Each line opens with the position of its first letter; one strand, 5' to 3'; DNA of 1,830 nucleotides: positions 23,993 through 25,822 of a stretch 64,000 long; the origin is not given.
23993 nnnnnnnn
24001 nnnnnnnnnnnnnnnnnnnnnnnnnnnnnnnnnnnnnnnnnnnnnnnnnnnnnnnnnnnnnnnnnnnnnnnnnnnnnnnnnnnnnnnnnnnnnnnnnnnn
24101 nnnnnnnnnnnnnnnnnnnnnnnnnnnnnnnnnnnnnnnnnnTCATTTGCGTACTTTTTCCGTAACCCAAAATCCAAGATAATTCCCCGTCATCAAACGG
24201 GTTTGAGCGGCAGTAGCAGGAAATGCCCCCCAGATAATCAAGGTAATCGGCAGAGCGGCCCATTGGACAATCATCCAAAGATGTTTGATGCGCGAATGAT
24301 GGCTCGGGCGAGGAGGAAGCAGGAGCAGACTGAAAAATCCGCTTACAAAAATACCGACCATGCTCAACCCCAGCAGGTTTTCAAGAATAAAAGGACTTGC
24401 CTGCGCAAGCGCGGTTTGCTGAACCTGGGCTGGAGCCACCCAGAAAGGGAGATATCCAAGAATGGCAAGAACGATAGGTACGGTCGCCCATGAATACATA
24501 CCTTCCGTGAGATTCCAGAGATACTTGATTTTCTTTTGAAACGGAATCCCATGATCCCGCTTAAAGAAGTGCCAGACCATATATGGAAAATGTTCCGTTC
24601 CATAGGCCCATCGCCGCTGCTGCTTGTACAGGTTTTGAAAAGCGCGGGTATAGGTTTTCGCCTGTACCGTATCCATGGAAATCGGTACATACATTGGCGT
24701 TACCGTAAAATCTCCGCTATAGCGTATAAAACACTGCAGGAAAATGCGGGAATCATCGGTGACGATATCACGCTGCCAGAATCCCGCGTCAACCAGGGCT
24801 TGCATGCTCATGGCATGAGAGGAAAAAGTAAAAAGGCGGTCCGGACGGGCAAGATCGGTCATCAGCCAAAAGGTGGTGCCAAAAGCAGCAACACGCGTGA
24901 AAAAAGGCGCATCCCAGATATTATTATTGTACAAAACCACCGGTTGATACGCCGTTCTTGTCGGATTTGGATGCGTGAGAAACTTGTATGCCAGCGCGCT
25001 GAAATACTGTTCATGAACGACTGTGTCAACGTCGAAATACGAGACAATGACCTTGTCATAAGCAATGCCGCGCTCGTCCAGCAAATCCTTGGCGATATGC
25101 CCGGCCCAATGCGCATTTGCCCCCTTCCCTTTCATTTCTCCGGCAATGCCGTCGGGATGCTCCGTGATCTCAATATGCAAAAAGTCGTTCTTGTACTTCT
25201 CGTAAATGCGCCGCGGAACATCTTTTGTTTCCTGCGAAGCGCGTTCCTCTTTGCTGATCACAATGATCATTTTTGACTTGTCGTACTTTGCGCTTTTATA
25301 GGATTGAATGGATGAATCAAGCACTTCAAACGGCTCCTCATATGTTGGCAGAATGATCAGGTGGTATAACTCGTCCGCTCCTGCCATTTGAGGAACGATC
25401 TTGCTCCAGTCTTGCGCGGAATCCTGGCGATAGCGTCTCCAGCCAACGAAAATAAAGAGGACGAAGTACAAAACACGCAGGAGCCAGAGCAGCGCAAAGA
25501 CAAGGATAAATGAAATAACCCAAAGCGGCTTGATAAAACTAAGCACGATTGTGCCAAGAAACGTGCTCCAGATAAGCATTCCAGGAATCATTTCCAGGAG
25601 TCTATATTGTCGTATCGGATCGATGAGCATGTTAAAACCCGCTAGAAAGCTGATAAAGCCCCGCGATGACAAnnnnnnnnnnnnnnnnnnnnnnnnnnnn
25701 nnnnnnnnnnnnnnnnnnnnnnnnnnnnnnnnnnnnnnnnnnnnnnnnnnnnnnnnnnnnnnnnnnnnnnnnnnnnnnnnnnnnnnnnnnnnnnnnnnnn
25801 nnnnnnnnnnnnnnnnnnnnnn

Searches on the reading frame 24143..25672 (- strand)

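Call 15: search_protein_families(library=pfam, proteins=[window:24143-25672:-], max_evalue=0.001)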
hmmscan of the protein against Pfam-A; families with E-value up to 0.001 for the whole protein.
window:24143-25672:- (509 aa): 1 family
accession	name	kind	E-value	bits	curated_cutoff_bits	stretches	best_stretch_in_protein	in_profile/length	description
PF13632.12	Glyco_trans_2_3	-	9.2e-08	32.6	27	1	210-412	2-180/198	Glycosyl transferase family group 2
